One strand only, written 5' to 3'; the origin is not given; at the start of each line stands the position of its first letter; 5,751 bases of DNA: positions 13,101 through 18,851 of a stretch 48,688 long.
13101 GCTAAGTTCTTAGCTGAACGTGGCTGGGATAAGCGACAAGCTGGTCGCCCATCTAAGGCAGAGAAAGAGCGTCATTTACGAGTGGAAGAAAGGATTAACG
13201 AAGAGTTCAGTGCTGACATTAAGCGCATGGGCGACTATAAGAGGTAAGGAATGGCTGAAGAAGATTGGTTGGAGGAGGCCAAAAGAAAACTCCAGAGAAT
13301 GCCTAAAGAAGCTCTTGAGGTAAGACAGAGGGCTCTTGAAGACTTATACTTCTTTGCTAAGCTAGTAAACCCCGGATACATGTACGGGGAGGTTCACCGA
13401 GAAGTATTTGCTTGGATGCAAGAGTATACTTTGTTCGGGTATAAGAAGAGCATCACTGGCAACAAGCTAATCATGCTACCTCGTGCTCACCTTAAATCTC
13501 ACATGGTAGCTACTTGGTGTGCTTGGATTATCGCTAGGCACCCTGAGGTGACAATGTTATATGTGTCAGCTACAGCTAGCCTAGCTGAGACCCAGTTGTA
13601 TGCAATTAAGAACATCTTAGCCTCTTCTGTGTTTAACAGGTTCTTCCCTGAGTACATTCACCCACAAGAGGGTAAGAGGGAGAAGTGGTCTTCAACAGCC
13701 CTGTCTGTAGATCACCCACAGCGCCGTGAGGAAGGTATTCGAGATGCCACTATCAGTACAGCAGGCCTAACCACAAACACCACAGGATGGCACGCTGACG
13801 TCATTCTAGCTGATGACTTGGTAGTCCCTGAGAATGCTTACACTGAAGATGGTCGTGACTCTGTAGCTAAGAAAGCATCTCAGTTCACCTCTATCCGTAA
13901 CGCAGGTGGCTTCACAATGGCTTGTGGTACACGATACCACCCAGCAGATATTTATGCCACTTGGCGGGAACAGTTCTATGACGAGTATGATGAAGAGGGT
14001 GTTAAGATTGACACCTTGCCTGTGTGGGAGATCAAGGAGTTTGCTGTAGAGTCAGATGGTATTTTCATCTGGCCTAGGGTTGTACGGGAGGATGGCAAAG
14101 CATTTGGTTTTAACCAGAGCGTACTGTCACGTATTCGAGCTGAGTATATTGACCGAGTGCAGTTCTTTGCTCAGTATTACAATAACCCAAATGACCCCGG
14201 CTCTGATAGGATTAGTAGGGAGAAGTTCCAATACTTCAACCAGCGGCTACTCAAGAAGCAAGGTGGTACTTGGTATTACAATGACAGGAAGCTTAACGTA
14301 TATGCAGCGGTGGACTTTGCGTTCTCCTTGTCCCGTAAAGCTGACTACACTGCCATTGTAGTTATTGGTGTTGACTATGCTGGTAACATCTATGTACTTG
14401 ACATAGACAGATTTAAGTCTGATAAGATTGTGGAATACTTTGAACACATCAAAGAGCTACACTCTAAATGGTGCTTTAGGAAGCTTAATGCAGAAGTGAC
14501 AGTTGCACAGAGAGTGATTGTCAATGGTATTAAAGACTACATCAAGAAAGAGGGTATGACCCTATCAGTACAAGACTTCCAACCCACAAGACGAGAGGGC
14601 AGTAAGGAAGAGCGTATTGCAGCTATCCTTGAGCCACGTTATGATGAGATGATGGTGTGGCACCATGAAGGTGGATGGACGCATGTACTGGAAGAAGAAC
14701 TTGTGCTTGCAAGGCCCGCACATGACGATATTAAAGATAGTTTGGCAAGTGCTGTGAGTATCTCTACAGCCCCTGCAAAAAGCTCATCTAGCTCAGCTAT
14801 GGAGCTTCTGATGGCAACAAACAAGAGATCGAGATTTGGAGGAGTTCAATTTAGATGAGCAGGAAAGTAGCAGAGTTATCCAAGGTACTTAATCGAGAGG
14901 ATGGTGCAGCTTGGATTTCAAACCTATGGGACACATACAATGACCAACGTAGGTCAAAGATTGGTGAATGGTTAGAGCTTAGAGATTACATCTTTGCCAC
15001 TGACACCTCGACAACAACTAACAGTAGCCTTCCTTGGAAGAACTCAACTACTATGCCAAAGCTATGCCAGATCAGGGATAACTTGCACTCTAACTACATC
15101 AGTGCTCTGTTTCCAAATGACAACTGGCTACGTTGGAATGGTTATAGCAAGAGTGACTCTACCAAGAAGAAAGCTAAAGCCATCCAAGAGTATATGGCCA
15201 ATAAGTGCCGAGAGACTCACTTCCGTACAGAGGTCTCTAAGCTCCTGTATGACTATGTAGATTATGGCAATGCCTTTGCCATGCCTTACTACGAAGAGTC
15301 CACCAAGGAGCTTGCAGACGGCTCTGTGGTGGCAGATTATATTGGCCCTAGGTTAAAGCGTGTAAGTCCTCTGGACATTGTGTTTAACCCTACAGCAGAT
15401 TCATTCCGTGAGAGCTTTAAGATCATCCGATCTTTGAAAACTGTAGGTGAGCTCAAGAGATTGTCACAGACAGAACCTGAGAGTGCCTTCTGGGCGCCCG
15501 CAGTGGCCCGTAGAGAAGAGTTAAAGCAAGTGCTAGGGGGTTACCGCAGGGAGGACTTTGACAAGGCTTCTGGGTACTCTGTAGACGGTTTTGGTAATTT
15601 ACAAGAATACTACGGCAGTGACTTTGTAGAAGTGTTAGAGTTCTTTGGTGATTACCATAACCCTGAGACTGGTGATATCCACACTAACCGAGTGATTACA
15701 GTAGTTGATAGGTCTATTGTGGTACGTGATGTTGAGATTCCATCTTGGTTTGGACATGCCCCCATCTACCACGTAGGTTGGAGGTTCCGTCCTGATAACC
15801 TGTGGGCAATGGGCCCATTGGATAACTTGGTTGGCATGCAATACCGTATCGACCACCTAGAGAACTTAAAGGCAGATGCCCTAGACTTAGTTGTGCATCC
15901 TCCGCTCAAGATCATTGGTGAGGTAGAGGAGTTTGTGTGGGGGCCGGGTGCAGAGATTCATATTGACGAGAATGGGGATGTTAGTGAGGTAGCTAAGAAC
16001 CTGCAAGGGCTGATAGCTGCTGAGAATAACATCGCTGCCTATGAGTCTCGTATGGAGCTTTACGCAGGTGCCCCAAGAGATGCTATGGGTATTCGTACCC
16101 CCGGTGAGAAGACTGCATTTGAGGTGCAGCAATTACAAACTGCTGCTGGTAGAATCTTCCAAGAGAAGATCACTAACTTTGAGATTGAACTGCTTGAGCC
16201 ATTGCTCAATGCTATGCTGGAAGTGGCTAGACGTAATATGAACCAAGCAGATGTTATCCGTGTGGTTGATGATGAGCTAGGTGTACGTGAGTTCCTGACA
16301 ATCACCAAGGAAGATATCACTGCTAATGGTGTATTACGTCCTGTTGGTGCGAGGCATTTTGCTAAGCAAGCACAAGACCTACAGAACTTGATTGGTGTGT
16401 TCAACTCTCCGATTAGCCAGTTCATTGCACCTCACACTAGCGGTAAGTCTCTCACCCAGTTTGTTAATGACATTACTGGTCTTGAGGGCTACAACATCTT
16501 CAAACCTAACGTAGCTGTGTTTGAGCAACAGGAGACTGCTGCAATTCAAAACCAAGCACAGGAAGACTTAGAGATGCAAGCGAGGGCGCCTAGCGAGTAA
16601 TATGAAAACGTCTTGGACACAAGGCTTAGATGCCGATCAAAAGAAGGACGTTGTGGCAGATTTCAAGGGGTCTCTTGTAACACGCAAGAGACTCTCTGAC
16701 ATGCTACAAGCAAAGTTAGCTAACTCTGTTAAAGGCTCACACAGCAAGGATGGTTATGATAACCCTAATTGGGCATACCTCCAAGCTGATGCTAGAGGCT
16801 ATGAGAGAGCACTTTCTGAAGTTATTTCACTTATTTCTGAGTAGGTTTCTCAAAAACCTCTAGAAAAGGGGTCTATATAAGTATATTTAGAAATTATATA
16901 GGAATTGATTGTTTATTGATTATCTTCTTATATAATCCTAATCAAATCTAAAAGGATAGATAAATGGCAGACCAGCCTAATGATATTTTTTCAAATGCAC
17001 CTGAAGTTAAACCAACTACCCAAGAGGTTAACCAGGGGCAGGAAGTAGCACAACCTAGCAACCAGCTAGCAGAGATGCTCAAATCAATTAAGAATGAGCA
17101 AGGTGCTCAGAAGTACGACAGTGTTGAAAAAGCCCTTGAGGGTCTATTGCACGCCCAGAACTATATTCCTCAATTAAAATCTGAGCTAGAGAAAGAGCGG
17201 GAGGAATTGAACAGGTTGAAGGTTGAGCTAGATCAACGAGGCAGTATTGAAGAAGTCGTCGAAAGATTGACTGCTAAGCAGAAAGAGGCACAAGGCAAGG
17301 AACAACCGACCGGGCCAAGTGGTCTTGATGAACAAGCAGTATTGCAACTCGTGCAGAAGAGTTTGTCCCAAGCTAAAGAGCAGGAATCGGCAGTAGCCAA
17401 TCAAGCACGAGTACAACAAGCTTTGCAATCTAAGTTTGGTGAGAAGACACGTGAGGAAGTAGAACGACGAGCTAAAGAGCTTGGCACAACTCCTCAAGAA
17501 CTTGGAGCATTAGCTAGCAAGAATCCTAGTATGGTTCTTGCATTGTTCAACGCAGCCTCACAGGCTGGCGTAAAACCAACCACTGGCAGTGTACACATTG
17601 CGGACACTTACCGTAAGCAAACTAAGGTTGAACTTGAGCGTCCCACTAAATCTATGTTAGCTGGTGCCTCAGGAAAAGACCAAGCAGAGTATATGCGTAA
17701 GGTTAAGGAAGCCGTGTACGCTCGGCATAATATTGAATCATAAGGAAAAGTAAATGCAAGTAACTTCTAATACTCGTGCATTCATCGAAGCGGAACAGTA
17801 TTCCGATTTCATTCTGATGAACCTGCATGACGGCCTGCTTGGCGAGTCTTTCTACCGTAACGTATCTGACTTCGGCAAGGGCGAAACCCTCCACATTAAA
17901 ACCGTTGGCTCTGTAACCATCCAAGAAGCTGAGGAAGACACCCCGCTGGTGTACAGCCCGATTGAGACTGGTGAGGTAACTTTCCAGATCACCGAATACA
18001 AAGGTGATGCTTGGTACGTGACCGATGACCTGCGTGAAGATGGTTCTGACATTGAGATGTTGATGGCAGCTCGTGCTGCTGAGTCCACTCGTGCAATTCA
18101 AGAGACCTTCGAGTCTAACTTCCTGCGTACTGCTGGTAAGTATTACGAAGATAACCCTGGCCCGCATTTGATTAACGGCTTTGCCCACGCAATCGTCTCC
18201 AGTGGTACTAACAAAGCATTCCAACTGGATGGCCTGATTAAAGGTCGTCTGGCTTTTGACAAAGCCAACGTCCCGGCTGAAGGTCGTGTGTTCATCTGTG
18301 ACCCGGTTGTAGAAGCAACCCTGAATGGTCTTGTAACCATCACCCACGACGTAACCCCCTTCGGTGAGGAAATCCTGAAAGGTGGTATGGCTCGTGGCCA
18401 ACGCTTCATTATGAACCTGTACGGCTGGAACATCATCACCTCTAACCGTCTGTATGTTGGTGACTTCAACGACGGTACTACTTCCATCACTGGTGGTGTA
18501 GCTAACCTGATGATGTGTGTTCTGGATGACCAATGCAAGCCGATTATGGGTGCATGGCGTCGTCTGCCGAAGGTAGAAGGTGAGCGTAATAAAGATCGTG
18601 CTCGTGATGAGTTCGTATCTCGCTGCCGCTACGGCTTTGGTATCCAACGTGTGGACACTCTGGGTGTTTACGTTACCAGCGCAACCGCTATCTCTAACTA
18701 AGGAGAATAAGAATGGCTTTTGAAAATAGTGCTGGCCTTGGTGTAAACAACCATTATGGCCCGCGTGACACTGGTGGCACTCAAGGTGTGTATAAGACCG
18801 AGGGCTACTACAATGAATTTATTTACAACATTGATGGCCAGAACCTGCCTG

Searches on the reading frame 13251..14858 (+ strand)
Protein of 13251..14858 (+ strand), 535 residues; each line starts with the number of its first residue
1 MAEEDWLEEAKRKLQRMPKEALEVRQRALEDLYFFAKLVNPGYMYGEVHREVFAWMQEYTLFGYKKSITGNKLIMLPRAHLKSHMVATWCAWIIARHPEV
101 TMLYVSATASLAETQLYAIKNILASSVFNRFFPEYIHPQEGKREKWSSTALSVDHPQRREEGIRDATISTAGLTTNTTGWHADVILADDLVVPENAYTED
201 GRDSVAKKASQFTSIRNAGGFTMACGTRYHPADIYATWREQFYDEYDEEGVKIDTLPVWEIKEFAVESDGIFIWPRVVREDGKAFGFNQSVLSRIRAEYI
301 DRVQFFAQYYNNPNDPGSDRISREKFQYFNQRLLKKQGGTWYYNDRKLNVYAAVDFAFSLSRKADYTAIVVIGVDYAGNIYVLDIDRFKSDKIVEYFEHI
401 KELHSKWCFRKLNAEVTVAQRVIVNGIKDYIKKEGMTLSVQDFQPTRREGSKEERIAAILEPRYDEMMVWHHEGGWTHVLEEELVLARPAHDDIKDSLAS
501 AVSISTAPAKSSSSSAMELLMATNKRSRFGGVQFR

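Call 9: search_protein_families(library=phrogs, proteins=[window:13251-14858:+], max_evalue=0.00001)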
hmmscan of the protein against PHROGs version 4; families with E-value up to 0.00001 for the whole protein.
window:13251-14858:+ (535 aa): 5 families
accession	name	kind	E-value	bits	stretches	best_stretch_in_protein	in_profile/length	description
phrog_38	-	head and packaging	9.5e-91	306.6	1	11-516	255-714/760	terminase large subunit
phrog_20726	-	unknown function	6.6e-48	164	1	348-512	1-180/199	-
phrog_4758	-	head and packaging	5.8e-16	59.6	1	31-234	19-213/243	terminase large subunit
phrog_17672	-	head and packaging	6e-14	52.8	1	16-235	16-224/395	terminase large subunit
phrog_979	-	head and packaging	9.1e-07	28.9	1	325-504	412-598/642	terminase large subunit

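Call 11: search_dna_similar(query=window:13251-14858:+, collection=phages, mode=protein, max_rows=30)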
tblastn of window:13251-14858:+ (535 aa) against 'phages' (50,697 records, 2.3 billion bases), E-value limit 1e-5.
Records with a match: 1918; places in all: 1923; records where one place covers at least 80% of the query: 158.
Best place of each record, by identity: 60-80% 59; <60% 1859.
By first word of the organism name: Klebsiella 434; Pseudomonas 284; Escherichia 269; Acinetobacter 165; Salmonella 91; Vibrio 86; Yersinia 74; Aeromonas 43; Streptomyces 29; Stenotrophomonas 28; and 70 more.
By host as written in the record: - 280; Klebsiella pneumoniae 223; Escherichia coli 94; Acinetobacter baumannii 58; Pseudomonas putida KT2440 and Paw85 51; Pseudomonas aeruginosa 47; Yersinia pestis 38; Vibrio cholerae 32; and 484 more.
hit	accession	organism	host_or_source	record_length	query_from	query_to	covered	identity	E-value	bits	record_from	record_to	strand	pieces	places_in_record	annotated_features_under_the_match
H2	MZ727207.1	Pseudomonas phage PPAY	Pseudomonas aeruginosa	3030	1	535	100%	78.4%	0e+0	961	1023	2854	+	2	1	hypothetical protein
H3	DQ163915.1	Pseudomonas phage PA11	-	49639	1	535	100%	78.1%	0e+0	882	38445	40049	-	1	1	record has no annotation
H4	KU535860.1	Pseudomonas phage O4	Pseudomonas aeruginosa PAO1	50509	1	535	100%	78.1%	0e+0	882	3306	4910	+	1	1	putative terminase large subunit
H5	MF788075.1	Pseudomonas phage IME180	Pseudomonas aeruginosa IME180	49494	1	535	100%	78.1%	0e+0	882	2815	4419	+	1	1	terminase large subunit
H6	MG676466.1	Pseudomonas phage TC6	Pseudomonas aeruginosa PA1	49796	1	535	100%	78.1%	0e+0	882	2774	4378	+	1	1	TC6_004: terminase large subunit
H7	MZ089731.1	Pseudomonas phage PSA11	wastewater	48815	1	535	100%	78.1%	0e+0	882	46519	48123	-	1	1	terminase large subunit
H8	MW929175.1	Pseudomonas phage K4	Pseudomonas aeruginosa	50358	1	535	100%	78.1%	0e+0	882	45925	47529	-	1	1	terminase large subunit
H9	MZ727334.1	Pseudomonas phage PPAT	Pseudomonas aeruginosa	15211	1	535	100%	78.1%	0e+0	882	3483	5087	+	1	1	hypothetical protein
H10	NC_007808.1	Pseudomonas phage PA11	Pseudomonas aeruginosa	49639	1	535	100%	78.1%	0e+0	882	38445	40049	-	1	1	hypothetical protein ORF049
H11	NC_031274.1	Pseudomonas phage O4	Pseudomonas aeruginosa PAO1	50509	1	535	100%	78.1%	0e+0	882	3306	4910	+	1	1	putative terminase large subunit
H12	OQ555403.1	Pseudomonas phage vB_PaeM_Ty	Pseudomonas aeruginosa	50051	1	535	100%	78.1%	0e+0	882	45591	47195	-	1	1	hypothetical protein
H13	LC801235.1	Pseudomonas phage PP21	Pseudomonas aeruginosa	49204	1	535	100%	78.1%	0e+0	881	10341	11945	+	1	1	hypothetical protein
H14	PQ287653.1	Pseudomonas phage HHBS10_2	Pseudomonas aeruginosa BWKH10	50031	1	535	100%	77.9%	0e+0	879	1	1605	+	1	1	hypothetical protein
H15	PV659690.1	Pseudomonas phage vB_PaP_DMTU_1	Pseudomaonas aeruginosa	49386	1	535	100%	77.9%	0e+0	877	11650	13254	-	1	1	hypothetical protein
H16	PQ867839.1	phage T2S2-k141_370465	Crassostrea hongkongensis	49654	2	535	100%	74.9%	0e+0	847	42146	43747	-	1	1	terminase large subunit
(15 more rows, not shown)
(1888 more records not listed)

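Call 27: find_related_loci(query=window:13251-14858:+, collection=viral_contigs, flank=8000)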
Query window:13251-14858:+ (535 aa) in viral_contigs; peptide patterns used: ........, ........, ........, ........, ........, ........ (x = any residue, [..] = any of these).
204 stretches matched a pattern; 204 encode a relative of the query (tblastn E <= 1e-3); the best 80 are kept; 80 distinct loci.
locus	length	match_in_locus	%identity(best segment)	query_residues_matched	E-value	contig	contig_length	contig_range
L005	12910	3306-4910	78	1-535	0e+0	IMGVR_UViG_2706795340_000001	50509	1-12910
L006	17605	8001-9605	78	1-535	0e+0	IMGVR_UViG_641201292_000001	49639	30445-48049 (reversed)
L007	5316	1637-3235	77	3-535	0e+0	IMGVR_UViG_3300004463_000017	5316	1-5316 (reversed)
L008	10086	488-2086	77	3-535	0e+0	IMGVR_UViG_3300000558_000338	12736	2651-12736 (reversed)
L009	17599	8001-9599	77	3-535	0e+0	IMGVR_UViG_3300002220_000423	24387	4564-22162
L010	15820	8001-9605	75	1-535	0e+0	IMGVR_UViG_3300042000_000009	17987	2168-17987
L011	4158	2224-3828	75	1-535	0e+0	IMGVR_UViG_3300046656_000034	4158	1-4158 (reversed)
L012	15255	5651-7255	75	1-535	0e+0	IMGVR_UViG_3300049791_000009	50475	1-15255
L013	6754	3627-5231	74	1-535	0e+0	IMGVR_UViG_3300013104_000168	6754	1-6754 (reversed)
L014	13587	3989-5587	74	3-535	0e+0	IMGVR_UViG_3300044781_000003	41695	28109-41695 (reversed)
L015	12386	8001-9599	75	2-535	0e+0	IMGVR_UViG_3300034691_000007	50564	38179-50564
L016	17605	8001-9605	74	1-535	0e+0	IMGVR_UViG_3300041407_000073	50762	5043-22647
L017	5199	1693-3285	73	4-535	0e+0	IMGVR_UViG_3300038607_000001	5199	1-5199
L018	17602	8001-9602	72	3-535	0e+0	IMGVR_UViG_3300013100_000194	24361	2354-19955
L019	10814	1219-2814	73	1-531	0e+0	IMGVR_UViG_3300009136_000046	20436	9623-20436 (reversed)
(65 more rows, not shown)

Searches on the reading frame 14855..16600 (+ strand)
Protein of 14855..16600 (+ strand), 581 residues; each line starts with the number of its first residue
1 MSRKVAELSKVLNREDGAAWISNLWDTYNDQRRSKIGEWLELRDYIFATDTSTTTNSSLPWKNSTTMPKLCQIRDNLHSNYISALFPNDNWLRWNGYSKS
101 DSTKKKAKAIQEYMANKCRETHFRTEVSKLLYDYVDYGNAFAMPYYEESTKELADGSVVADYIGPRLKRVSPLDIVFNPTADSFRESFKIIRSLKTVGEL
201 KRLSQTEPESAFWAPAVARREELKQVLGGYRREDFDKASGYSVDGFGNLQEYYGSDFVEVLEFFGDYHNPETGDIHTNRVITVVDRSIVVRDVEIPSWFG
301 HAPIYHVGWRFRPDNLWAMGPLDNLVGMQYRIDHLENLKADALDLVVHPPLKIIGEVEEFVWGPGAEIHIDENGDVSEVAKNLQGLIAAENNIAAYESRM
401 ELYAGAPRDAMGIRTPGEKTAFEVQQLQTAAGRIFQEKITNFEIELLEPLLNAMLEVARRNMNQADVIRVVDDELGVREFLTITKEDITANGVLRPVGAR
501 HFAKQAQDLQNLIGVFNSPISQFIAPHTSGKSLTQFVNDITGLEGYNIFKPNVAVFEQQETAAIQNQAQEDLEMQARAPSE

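Call 9: search_protein_families(library=phrogs, proteins=[window:14855-16600:+], max_evalue=0.00001)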
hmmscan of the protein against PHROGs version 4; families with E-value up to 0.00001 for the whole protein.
window:14855-16600:+ (581 aa): 1 family
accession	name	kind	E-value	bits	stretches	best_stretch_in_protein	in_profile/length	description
phrog_332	-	connector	8.4e-112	375.3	1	15-579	8-535/560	head-tail adaptor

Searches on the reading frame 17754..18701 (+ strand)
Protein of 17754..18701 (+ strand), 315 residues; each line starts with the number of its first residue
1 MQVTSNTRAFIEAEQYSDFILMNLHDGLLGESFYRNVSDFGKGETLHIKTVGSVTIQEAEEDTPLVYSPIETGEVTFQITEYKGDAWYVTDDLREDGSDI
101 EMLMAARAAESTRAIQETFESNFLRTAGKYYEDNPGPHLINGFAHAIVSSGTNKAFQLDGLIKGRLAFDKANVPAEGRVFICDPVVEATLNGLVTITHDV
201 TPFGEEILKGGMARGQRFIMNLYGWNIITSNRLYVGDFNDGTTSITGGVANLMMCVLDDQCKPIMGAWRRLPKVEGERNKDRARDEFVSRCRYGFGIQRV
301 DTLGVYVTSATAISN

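Call 9: search_protein_families(library=phrogs, proteins=[window:17754-18701:+], max_evalue=0.00001)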
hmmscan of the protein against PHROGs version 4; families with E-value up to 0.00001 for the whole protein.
window:17754-18701:+ (315 aa): 1 family
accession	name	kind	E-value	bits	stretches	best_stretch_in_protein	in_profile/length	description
phrog_267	-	head and packaging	2.9e-51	175.9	1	2-312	27-329/410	major head protein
